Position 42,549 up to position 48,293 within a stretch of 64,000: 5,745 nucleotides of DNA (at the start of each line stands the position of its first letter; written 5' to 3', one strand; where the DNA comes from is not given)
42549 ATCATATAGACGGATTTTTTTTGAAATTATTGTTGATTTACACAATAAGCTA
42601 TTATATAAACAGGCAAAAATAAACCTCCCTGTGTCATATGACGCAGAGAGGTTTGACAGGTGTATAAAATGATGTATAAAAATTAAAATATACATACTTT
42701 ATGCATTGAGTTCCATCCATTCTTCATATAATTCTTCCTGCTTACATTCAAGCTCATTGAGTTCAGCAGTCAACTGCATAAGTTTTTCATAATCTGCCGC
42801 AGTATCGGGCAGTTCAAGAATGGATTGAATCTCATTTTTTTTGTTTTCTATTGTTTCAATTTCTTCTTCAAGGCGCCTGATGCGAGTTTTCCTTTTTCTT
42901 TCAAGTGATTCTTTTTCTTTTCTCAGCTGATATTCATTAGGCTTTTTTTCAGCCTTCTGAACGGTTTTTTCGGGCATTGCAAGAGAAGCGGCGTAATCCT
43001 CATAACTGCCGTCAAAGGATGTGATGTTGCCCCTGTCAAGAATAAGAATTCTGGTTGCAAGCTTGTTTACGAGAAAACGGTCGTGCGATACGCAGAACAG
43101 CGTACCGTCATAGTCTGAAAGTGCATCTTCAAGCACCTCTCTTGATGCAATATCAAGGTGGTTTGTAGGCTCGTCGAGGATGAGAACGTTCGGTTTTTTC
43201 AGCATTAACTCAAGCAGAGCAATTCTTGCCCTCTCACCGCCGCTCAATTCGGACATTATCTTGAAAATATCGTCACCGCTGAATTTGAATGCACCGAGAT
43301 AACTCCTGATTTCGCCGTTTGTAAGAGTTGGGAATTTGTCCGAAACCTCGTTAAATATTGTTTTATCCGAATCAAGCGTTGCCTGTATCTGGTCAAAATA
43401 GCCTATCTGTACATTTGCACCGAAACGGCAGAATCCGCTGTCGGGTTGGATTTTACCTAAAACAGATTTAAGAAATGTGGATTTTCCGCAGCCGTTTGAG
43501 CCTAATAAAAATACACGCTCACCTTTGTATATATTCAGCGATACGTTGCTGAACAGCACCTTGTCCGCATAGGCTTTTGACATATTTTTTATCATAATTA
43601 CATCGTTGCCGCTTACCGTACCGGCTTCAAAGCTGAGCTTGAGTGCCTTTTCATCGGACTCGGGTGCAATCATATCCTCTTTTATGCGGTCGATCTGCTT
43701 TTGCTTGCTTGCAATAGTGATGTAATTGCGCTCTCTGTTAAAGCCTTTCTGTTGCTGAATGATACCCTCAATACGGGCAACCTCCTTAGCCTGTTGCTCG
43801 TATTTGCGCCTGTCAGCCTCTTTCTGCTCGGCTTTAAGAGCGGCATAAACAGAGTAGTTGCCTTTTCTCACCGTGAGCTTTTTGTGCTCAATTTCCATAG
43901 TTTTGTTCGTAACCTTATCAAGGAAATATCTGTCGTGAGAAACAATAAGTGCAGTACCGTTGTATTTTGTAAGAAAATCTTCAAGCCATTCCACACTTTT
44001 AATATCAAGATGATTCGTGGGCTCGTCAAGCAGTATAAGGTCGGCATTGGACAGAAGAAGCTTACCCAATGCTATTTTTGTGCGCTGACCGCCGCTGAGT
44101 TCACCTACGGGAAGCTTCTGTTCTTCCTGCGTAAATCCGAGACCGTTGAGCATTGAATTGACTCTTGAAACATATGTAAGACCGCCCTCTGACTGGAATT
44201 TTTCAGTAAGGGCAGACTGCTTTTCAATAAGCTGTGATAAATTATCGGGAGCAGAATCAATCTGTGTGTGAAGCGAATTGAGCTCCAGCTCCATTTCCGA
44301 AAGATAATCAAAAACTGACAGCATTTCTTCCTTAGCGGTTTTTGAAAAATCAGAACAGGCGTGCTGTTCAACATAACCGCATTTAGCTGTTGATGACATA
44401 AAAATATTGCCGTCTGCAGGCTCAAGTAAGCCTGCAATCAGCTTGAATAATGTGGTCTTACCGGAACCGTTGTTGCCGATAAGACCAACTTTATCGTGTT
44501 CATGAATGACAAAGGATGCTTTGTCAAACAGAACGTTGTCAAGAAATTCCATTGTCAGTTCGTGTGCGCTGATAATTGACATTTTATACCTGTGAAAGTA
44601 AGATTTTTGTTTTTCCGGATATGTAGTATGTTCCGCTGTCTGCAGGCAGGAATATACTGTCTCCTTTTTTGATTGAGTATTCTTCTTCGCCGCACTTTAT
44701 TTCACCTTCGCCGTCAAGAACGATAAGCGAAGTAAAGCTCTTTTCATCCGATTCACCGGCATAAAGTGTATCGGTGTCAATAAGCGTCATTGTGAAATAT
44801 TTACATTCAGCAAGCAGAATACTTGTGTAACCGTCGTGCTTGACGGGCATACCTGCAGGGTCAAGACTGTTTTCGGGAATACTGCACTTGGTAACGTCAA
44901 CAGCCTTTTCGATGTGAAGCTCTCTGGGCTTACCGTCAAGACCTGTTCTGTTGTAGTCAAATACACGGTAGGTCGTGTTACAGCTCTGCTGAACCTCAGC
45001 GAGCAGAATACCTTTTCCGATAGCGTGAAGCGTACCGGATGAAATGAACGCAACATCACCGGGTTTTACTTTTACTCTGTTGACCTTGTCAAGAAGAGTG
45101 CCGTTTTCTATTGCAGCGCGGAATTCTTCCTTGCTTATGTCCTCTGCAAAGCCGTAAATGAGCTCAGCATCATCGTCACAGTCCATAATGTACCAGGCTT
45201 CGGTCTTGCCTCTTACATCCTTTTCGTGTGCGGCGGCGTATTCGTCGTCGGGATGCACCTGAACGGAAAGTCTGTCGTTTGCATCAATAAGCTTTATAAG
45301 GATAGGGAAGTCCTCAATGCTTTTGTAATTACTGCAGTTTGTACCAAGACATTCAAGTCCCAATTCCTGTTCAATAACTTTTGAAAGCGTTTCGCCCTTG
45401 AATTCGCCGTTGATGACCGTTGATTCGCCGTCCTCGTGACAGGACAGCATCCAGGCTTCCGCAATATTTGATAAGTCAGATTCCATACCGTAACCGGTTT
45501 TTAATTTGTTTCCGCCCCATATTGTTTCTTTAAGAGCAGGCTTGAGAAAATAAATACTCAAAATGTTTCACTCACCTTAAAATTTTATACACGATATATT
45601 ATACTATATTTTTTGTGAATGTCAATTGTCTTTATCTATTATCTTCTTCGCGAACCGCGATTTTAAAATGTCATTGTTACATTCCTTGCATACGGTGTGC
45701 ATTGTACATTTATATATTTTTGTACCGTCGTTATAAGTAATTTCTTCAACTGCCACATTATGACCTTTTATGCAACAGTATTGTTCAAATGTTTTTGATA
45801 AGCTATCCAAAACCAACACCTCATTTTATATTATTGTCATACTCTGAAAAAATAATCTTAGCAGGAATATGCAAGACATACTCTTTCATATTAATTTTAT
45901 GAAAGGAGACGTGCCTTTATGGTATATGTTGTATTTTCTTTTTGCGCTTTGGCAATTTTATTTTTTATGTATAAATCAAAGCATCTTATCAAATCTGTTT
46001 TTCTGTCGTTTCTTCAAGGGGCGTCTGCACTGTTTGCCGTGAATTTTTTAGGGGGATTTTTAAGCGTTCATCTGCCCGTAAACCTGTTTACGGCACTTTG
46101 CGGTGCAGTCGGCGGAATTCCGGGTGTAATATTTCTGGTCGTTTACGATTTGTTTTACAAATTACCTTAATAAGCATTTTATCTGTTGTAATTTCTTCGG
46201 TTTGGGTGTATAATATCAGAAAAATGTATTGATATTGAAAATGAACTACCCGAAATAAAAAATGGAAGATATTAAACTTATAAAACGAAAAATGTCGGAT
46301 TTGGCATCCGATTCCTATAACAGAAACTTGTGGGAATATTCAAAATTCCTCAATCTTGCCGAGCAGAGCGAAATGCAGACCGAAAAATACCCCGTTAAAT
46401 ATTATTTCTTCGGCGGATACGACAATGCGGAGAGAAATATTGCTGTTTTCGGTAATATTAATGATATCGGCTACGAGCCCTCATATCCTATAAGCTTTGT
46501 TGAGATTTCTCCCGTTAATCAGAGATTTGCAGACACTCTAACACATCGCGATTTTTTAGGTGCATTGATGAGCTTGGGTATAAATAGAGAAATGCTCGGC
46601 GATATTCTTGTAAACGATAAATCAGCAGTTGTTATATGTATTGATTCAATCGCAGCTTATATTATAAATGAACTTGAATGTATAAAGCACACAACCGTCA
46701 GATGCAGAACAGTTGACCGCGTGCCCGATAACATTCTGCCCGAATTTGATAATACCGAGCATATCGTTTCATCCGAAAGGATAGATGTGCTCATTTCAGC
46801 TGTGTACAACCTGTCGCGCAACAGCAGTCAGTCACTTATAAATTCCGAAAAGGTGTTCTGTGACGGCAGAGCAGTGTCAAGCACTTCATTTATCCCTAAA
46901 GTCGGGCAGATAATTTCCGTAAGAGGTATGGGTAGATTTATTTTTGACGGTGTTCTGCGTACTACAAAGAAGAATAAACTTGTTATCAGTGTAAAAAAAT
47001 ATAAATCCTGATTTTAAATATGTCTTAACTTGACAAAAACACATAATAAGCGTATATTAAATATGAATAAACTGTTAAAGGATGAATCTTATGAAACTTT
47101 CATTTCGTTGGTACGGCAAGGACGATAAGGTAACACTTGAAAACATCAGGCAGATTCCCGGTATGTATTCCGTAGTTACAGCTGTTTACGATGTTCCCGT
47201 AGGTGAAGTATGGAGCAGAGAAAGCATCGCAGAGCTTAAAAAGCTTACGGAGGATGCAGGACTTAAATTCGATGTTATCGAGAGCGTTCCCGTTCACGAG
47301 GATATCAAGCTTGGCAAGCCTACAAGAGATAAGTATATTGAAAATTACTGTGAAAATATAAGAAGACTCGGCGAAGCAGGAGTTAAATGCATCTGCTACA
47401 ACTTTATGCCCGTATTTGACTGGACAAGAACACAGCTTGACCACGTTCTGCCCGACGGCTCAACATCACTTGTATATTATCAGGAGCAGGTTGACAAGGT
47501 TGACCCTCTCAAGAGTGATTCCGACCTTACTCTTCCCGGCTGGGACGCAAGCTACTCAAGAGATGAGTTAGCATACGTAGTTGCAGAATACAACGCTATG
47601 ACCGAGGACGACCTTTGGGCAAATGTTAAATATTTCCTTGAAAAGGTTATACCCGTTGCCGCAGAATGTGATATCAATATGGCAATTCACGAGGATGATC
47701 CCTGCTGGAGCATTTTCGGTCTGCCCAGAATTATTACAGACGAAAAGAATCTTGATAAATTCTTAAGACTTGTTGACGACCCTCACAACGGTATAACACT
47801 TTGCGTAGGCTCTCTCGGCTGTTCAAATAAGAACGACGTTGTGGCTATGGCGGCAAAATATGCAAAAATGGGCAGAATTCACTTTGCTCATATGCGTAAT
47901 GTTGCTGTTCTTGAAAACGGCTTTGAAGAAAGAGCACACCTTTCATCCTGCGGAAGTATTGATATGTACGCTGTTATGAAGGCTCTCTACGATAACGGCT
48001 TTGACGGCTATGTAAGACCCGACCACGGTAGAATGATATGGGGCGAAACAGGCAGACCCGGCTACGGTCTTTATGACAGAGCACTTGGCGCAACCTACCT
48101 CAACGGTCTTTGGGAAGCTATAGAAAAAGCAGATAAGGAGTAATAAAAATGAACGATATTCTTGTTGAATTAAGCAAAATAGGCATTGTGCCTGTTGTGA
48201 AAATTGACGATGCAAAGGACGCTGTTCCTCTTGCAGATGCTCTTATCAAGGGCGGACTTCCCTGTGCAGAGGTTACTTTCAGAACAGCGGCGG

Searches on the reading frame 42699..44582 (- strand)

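Call 35: search_protein_families(library=pfam, proteins=[window:42699-44582:-], max_evalue=0.00001)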
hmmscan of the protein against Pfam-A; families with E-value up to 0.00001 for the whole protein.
window:42699-44582:- (627 aa): 7 families
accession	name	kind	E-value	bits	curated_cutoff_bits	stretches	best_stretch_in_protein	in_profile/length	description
PF00005.33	ABC_tran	-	5.1e-49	166.8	25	2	345-474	2-137/137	ABC transporter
PF13304.12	AAA_21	-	1.3e-14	55.5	27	0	148-221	224-303/304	AAA domain, putative AbiEii toxin, Type IV TA system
PF16326.10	ABC_tran_CTD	-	4.5e-13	49.6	32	1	560-626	2-68/69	ABC transporter C-terminal domain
PF12848.13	ABC_tran_Xtn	-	2.9e-12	47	25.9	1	230-313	2-82/85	ABC transporter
PF02463.25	SMC_N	-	8.8e-11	42.1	40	0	32-233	27-213/220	RecF/RecN/SMC N terminal domain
PF13555.12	AAA_29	-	1.9e-08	34.4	27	0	18-57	11-50/61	P-loop containing region of AAA domain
PF05729.18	NACHT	-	4.3e-06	27.1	26.7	0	356-379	2-25/167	NACHT domain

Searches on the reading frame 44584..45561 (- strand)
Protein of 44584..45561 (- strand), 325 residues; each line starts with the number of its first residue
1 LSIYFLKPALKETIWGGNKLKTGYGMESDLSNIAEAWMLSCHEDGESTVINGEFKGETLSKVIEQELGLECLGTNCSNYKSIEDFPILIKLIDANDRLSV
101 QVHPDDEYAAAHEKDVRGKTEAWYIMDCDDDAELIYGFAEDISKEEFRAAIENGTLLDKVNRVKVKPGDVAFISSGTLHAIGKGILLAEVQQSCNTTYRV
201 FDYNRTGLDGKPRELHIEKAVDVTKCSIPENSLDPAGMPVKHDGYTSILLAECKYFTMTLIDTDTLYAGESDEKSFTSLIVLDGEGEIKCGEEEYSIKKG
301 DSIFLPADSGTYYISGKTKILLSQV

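Call 36: search_protein_families(library=pfam, proteins=[window:44584-45561:-], max_evalue=0.00001)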
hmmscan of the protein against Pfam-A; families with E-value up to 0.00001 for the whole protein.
window:44584-45561:- (325 aa): 3 families
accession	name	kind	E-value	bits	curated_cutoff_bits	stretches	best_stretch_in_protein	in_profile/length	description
PF21621.3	MPI_cupin_dom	-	1.8e-17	63.5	27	1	251-323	6-77/79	Mannose-6-phosphate isomerase, cupin domain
PF20511.4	PMI_typeI_cat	-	7.5e-14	52.5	22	1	6-113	4-112/143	Phosphomannose isomerase type I, catalytic domain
PF07883.17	Cupin_2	-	1.9e-08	34.4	27.2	0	279-308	22-51/70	Cupin domain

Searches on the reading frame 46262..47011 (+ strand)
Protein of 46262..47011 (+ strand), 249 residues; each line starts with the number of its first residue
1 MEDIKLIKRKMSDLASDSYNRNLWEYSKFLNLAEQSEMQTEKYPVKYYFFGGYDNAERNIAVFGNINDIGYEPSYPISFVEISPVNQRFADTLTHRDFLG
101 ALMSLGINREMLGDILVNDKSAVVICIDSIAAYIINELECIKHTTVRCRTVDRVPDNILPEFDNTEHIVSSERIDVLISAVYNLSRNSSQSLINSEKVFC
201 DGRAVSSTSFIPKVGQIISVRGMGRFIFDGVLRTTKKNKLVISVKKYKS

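Call 36: search_protein_families(library=pfam, proteins=[window:46262-47011:+], max_evalue=0.00001)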
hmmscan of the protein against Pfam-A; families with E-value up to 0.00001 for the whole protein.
window:46262-47011:+ (249 aa): 1 family
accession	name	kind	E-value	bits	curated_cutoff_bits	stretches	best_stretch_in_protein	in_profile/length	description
PF17774.7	YlmH_RBD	-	3.7e-16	59.7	23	1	75-151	6-80/84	Putative RNA-binding domain in YlmH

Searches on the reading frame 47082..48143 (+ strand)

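Call 36: search_protein_families(library=pfam, proteins=[window:47082-48143:+], max_evalue=0.00001)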
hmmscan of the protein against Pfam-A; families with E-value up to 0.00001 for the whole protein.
window:47082-48143:+ (353 aa): 2 families
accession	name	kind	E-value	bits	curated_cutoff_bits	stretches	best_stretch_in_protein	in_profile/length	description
PF03786.19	UxuA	-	1.3e-145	485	23.7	1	4-349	1-352/352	D-mannonate dehydratase (UxuA)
PF01261.30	AP_endonuc_2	-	4.4e-10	40.1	31.1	0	173-311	95-225/249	Xylose isomerase-like TIM barrel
